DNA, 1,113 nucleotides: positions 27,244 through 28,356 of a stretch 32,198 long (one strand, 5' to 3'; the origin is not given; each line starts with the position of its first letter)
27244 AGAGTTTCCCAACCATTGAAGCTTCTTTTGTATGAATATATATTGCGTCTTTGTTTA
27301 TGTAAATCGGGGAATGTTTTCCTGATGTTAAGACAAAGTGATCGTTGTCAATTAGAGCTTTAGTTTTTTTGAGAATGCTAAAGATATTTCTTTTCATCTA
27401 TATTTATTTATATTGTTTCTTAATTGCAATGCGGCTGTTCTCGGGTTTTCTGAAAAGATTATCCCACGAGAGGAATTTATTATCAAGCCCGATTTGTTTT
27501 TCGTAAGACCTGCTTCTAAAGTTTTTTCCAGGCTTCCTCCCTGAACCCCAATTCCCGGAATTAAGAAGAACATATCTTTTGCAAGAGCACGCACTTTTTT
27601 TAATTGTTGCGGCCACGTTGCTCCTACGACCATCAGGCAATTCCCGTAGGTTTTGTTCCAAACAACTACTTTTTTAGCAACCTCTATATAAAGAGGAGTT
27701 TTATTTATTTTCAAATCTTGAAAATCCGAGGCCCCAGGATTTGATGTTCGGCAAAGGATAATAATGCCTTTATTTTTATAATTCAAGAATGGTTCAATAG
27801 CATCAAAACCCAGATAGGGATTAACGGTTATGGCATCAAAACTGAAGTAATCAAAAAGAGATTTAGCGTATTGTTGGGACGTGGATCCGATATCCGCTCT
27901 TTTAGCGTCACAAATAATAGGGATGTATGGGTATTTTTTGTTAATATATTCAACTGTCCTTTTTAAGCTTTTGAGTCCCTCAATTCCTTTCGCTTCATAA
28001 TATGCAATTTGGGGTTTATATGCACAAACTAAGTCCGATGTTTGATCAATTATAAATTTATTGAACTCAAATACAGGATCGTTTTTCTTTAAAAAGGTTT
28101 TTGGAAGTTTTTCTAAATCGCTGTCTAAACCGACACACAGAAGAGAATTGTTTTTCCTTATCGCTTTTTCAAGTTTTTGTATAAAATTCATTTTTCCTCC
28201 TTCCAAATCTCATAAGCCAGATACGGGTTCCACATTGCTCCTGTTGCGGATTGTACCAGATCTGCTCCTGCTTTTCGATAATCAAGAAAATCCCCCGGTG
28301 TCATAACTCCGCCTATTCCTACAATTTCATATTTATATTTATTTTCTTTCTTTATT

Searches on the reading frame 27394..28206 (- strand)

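Call 6: search_protein_families(library=pfam, proteins=[window:27394-28206:-], max_evalue=0.001)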
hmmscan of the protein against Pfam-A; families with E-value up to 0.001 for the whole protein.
window:27394-28206:- (270 aa): 1 family
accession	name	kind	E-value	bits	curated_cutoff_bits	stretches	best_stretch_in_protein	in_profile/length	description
PF00215.30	OMPdecase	-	1.9e-32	113.4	27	1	22-260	2-219/221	Orotidine 5'-phosphate decarboxylase / HUMPS family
